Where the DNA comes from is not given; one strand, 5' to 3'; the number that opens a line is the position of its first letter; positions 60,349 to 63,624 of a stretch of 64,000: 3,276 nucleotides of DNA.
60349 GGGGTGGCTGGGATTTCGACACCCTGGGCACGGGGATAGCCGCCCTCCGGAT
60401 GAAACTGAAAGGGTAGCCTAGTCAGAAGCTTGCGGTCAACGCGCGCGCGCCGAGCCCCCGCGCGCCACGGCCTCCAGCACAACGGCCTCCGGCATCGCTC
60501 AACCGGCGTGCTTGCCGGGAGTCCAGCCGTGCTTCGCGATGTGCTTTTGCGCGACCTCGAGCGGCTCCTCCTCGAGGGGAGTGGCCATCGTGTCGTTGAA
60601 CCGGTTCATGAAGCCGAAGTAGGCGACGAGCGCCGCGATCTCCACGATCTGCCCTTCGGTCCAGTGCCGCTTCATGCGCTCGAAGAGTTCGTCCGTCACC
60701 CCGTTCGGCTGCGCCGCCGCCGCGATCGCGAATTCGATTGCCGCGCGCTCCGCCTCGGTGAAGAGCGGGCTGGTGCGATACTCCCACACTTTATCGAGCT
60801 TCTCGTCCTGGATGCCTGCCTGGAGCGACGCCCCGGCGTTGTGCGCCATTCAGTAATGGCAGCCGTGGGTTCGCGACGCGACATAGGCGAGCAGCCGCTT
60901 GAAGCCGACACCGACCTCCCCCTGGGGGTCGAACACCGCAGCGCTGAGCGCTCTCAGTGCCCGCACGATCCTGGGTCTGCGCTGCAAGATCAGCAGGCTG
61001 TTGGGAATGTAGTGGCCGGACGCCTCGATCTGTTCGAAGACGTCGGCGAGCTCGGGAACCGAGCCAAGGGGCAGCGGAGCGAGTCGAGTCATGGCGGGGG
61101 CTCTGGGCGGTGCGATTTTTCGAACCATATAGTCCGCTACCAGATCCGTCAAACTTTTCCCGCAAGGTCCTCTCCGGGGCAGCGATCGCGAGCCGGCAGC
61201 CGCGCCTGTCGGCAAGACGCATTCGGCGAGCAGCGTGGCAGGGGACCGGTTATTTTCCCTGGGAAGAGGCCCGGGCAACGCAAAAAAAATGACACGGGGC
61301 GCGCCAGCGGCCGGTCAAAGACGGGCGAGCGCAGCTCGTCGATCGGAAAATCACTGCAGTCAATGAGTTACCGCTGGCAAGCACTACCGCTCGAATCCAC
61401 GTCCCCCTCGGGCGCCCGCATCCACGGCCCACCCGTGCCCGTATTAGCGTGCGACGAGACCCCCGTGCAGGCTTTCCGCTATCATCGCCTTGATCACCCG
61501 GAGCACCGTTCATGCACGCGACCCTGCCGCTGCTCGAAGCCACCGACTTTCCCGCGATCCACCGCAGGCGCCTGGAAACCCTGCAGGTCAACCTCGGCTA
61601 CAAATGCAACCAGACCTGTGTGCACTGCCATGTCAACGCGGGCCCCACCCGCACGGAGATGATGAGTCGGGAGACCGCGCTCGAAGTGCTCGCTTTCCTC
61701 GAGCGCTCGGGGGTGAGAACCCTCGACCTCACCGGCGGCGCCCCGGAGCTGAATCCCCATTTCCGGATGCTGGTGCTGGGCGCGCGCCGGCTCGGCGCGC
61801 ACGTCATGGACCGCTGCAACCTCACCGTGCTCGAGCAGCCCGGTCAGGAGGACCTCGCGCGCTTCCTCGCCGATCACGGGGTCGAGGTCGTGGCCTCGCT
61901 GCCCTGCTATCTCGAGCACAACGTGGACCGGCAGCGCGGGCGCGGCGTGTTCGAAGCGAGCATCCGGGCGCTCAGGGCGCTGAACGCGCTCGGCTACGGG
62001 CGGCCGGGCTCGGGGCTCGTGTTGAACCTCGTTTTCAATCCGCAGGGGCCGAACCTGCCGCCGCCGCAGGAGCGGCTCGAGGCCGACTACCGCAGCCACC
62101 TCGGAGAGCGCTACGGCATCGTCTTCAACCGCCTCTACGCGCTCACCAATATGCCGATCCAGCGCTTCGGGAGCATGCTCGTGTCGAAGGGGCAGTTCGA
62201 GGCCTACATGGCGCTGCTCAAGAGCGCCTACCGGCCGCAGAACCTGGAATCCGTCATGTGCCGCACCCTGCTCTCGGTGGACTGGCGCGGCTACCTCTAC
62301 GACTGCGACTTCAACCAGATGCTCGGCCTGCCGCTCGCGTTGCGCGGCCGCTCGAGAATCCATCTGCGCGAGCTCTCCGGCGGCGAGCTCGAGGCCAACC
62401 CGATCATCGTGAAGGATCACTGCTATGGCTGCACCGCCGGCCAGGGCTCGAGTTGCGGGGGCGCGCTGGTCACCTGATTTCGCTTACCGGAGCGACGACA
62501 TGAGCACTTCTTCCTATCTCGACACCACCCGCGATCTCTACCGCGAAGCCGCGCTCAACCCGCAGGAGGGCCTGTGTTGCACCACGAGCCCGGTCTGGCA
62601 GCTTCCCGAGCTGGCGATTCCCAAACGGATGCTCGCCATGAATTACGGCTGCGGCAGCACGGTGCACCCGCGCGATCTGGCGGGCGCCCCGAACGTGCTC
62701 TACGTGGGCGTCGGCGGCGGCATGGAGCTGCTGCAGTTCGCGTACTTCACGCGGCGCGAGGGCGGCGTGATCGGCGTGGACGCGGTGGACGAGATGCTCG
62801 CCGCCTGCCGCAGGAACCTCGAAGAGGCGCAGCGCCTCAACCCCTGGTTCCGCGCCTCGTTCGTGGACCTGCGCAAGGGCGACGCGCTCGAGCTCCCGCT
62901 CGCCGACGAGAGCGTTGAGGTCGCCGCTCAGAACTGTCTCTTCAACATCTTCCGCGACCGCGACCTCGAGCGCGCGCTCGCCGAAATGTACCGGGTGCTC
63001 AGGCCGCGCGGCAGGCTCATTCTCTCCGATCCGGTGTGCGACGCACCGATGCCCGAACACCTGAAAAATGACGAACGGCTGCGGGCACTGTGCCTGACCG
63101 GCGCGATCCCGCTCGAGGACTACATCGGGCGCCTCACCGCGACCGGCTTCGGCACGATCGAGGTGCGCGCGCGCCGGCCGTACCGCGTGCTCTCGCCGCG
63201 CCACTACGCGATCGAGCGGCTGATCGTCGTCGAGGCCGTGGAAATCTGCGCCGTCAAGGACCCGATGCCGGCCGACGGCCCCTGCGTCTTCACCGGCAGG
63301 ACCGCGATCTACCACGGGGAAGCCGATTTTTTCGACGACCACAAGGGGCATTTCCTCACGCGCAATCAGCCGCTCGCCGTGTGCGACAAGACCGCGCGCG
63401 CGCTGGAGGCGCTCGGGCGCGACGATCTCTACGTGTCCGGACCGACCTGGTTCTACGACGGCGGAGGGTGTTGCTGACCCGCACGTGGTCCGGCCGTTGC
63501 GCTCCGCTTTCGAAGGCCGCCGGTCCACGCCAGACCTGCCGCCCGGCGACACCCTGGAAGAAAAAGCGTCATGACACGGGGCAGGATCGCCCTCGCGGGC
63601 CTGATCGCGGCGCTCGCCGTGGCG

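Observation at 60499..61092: In-frame TGA exactly at the second Cys of the CxxC motif of an AhpD/CMD-family gene: candidate Cys-His-Tyr-Sec selenoprotein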

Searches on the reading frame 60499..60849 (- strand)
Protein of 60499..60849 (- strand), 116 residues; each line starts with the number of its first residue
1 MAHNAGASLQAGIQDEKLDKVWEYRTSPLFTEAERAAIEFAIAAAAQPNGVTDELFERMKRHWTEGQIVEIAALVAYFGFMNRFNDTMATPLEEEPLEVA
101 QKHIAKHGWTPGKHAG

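Call 29: find_encoding_contigs(protein=window:60499-60849:-, flank=10000, max_places=4)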
Protein window:60499-60849:- (116 aa): no gene with exactly this product is on record in the collection.

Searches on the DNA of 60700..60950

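Call 57: search_rna_families(source=window, start=60700, end=60950, threshold=evalue, max_evalue=10)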
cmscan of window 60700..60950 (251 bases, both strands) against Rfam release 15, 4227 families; matches with E-value up to 10: 0.
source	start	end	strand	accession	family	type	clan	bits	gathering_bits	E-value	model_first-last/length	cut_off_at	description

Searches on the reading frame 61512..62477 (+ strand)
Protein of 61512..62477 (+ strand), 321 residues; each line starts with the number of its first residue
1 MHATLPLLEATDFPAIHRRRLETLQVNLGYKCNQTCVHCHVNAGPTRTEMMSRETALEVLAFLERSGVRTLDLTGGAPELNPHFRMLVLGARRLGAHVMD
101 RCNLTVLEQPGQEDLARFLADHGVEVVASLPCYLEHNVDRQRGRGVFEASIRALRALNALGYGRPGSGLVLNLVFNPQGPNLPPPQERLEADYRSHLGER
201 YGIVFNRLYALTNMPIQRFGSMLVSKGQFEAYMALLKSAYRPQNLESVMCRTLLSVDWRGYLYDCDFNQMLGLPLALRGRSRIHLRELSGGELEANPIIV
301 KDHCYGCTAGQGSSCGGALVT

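Call 30: find_encoding_contigs(protein=window:61512-62477:+, flank=10000, max_places=3)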
Protein window:61512-62477:+ (321 aa): no gene with exactly this product is on record in the collection.

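Call 66: search_protein_families(library=ncbifam, proteins=[window:61512-62474:+], max_evalue=1e-8)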
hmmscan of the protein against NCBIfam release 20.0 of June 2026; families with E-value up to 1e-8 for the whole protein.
window:61512-62474:+ (321 aa): 4 families
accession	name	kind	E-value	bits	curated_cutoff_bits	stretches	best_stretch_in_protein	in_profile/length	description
TIGR04167.1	rSAM_SeCys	equivalog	1.2e-138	461.5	300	1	16-319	2-303/303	arsenosugar biosynthesis radical SAM (seleno)protein ArsS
TIGR03962.1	mycofact_rSAM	equivalog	3.9e-11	42.7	265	1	25-162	15-149/339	mycofactocin radical SAM maturase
TIGR04103.1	rSAM_nif11_3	equivalog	9.4e-11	40.9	725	1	26-161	9-141/412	nif11-class peptide radical SAM maturase 3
TIGR02668.1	moaA_archaeal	equivalog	3.7e-10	39.3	325.25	1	18-95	6-84/303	GTP 3',8-cyclase MoaA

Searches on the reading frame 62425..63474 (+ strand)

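Call 52: search_protein_families(library=pfam, proteins=[window:62425-63474:+], max_evalue=0.001)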
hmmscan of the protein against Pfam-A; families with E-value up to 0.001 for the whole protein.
window:62425-63474:+ (350 aa): 6 families
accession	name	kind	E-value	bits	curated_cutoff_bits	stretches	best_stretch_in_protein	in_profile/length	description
PF08241.18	Methyltransf_11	-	1.8e-16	61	21.2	1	92-200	1-95/95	Methyltransferase domain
PF13649.12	Methyltransf_25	-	7.6e-15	55.8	27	1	91-196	1-97/97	Methyltransferase domain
PF13847.12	Methyltransf_31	-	3.1e-13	50.1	27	1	90-220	6-129/145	Methyltransferase domain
PF01209.24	Ubie_methyltran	-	9.5e-07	28.8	20.1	1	90-199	50-150/233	ubiE/COQ5 methyltransferase family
PF08242.18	Methyltransf_12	-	4.3e-05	24.6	30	1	94-198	3-98/98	Methyltransferase domain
PF20922.3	Anamorsin_N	-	0.00086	19.5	27.1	0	183-228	70-117/163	Anamorsin, N-terminal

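Call 66: search_protein_families(library=ncbifam, proteins=[window:62425-63474:+], max_evalue=1e-8)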
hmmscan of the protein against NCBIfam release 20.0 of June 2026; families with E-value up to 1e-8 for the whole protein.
window:62425-63474:+ (350 aa): 9 families
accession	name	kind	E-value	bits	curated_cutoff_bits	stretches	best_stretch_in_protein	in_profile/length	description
NF038099.1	AsSugarArsM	exception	4.3e-163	542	400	1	30-350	1-321/321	arsenosugar biosynthesis arsenite methyltransferase ArsM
NF008823.0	PRK11873.1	subfamily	8.3e-37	127.1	263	1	70-261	60-242/272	arsenite methyltransferase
NF040538.1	methyl_ArsM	equivalog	4e-28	98.6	500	1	159-336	167-337/356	arsinothricin biosynthesis methyltransferase ArsM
NF041537.1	ArsM_AhpD_UU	exception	9.8e-24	83.8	510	1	65-247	54-227/345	arsenite methyltransferase/AhpD domain selenoprotein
NF047649.1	MTase_UXPK_star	exception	2.3e-22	79.4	460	1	65-248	55-229/283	methyltransferase/UXPK-star double selenoprotein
NF041536.1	ArsM_DUF2284_UU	exception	1.3e-20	73.2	575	1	71-250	60-230/459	arsenite methyltransferase/DUF2284 domain selenoprotein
NF040539.1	AST_met_ArsM_2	exception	5.7e-19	69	240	1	91-247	60-210/262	putative arsinothricin biosynthesis methyltransferase ArsM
NF045667.1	MTase_DVU1556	equivalog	1.2e-14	54.3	155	1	90-244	25-162/213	DVU_1556 family methyltransferase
TIGR01934.1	MenG_MenH_UbiE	subfamily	4.1e-09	36.1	158.35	1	91-202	43-143/223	ubiquinone/menaquinone biosynthesis methyltransferase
